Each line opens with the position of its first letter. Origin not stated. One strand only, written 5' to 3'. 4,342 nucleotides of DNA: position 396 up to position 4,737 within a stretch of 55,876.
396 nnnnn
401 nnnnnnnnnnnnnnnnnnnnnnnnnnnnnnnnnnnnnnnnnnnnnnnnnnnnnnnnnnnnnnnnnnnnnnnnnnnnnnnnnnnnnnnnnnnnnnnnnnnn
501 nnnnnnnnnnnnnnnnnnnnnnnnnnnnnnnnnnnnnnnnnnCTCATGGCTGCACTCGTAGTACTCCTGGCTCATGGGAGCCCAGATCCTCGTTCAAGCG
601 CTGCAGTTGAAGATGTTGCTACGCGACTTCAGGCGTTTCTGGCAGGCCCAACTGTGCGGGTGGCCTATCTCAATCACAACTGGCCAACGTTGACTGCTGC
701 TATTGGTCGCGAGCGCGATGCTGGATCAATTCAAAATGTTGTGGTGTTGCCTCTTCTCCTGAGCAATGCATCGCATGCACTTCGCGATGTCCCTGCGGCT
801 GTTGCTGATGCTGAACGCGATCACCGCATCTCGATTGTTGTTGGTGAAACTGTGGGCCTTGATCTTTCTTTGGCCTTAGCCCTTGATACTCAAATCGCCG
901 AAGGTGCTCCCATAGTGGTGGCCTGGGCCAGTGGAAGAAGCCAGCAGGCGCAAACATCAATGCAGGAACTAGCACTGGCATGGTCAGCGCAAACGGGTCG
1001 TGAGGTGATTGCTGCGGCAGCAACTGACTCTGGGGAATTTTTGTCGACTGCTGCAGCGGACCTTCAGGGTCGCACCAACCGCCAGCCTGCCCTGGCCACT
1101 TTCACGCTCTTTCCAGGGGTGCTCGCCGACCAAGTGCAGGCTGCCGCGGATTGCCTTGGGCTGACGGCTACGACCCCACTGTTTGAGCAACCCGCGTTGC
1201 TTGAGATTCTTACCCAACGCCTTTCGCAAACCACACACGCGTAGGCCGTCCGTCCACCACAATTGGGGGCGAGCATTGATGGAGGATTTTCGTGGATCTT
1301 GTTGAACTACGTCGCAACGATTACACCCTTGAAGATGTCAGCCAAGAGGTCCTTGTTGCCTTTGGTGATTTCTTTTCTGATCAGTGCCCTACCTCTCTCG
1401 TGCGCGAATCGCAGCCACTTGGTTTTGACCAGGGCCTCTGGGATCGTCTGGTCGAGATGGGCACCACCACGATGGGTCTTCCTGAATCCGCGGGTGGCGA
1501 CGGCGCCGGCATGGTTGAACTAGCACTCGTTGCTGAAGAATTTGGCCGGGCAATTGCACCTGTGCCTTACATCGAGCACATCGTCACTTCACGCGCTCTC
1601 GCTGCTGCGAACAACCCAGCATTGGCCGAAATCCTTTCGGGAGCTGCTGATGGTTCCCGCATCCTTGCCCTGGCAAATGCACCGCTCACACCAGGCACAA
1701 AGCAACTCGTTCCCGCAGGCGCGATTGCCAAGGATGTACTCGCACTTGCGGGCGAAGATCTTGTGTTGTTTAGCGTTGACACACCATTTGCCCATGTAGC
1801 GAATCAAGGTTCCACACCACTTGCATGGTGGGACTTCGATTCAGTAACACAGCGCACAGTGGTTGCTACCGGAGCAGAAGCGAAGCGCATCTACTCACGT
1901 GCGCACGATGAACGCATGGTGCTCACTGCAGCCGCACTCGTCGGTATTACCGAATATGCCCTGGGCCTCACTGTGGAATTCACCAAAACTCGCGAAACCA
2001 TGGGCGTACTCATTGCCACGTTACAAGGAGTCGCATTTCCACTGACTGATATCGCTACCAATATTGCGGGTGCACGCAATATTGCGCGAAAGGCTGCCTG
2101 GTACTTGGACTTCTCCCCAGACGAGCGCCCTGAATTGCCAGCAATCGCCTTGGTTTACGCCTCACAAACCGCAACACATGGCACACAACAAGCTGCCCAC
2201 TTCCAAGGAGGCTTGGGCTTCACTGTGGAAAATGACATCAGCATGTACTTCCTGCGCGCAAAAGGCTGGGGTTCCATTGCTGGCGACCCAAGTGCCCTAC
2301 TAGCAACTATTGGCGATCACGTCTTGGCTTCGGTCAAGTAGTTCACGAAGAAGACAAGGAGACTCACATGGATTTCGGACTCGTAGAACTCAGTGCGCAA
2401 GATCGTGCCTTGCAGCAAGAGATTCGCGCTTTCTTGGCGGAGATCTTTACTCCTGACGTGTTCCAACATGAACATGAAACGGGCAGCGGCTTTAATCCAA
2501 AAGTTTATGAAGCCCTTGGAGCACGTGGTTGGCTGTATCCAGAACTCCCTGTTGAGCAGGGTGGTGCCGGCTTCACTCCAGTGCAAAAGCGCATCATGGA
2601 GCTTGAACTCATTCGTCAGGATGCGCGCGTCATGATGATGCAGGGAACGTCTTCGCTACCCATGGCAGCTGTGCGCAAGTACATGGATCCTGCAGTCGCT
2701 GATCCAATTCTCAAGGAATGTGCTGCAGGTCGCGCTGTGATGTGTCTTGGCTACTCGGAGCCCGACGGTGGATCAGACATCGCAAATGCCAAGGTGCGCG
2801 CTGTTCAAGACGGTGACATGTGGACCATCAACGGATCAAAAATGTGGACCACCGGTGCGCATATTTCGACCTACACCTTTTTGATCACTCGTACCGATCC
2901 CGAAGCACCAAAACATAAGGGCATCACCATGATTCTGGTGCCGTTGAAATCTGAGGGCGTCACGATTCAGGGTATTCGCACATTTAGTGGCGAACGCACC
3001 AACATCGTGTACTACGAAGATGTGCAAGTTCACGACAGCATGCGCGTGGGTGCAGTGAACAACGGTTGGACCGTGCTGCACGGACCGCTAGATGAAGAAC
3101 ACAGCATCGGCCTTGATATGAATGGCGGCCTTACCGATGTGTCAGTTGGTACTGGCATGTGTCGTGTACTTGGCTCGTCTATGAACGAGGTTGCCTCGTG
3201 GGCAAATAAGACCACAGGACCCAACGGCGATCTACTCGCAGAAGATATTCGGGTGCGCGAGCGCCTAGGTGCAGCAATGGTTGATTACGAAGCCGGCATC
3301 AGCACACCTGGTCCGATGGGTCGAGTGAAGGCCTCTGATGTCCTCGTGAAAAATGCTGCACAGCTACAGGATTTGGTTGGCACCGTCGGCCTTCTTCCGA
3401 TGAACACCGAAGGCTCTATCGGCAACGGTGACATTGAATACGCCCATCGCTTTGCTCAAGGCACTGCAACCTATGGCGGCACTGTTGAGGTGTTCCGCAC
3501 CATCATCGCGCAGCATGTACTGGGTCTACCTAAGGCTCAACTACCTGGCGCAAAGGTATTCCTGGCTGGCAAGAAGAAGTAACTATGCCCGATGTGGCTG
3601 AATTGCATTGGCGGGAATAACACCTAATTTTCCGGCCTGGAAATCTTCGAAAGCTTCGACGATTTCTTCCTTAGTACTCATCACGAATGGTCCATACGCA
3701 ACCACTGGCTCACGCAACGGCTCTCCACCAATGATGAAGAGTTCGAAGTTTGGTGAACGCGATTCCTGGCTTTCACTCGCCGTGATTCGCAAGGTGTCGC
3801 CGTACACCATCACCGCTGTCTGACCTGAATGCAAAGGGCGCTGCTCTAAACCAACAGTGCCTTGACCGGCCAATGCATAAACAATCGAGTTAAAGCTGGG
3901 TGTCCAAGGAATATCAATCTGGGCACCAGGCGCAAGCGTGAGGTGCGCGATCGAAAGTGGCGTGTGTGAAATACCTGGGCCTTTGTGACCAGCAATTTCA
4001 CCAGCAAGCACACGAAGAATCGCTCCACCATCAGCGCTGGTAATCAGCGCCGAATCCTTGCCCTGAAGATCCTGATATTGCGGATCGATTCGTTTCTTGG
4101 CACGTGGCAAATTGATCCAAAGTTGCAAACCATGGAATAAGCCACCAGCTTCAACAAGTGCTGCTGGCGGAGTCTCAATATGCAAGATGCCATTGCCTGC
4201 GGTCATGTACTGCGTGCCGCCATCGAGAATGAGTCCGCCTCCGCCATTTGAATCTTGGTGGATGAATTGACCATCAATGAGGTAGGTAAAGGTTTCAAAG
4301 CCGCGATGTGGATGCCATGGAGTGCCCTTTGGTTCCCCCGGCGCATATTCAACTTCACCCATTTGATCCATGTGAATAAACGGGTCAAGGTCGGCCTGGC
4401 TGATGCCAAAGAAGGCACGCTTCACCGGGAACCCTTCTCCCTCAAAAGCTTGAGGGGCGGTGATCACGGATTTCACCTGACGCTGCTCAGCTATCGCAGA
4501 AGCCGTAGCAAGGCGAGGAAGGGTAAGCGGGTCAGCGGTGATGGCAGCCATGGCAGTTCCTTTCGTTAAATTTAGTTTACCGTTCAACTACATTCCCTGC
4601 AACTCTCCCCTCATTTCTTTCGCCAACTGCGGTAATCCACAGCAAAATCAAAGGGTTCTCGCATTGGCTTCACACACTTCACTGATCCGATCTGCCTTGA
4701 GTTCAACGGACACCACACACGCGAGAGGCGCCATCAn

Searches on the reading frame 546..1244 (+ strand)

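Call 51: search_protein_families(library=pfam, proteins=[window:546-1244:+])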
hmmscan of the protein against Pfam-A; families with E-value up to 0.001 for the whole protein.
window:546-1244:+ (232 aa): 1 family
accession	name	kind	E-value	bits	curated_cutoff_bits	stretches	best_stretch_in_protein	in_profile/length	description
PF01903.22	CbiX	-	1.1e-17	64.7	22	1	10-113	1-104/106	CbiX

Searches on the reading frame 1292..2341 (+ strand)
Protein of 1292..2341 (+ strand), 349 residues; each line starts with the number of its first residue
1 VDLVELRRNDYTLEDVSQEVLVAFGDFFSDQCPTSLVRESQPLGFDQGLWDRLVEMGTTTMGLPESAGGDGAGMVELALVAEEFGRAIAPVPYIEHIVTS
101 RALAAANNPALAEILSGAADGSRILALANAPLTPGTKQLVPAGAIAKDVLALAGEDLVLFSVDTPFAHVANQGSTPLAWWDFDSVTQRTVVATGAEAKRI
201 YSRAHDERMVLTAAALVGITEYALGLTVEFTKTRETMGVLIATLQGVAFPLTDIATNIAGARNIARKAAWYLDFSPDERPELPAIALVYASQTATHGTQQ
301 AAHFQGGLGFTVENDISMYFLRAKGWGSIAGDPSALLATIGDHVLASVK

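Call 51: search_protein_families(library=pfam, proteins=[window:1292-2341:+])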
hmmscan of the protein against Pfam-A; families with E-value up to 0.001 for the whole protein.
window:1292-2341:+ (349 aa): 2 families
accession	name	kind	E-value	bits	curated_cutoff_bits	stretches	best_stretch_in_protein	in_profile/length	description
PF00441.29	Acyl-CoA_dh_1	-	3.9e-16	60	22.4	1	203-343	10-148/150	Acyl-CoA dehydrogenase, C-terminal domain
PF02771.21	Acyl-CoA_dh_N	-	1.5e-08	35.4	22.9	1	26-93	13-80/113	Acyl-CoA dehydrogenase, N-terminal domain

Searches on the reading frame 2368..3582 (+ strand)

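Call 51: search_protein_families(library=pfam, proteins=[window:2368-3582:+])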
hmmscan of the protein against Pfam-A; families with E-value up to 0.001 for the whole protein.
window:2368-3582:+ (404 aa): 3 families
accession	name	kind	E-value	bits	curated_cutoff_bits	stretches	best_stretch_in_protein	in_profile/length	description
PF02770.24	Acyl-CoA_dh_M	-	4e-20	72.2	33.3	1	126-212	1-87/97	Acyl-CoA dehydrogenase, middle domain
PF02771.21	Acyl-CoA_dh_N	-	4.6e-11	43.5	22.9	1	11-121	3-112/113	Acyl-CoA dehydrogenase, N-terminal domain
PF00441.29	Acyl-CoA_dh_1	-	3.1e-06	27.9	22.4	1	305-385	78-150/150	Acyl-CoA dehydrogenase, C-terminal domain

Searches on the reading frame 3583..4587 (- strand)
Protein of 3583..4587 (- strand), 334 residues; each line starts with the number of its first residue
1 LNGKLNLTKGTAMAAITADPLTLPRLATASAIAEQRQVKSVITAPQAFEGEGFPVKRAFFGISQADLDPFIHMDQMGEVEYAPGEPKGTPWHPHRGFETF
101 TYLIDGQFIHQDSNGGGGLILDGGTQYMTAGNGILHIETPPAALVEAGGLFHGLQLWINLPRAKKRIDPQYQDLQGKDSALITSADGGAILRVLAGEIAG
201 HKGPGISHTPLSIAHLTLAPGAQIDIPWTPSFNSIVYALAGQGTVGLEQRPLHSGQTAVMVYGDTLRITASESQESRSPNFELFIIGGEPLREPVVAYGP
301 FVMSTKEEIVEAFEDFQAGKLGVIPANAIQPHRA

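Call 51: search_protein_families(library=pfam, proteins=[window:3583-4587:-])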
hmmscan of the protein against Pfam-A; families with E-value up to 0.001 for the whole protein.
window:3583-4587:- (334 aa): 4 families
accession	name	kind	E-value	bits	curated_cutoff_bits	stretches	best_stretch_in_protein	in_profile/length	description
PF02678.22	Pirin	-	3.4e-26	91.8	26.1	1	63-158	13-108/108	Pirin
PF05726.19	Pirin_C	-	4.3e-25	88.5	27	1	214-321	2-102/103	Pirin C-terminal cupin domain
PF00190.28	Cupin_1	-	8.3e-05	22.6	22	1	202-247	24-69/151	Cupin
PF07883.17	Cupin_2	-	0.00055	20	27.2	0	78-109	2-30/70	Cupin domain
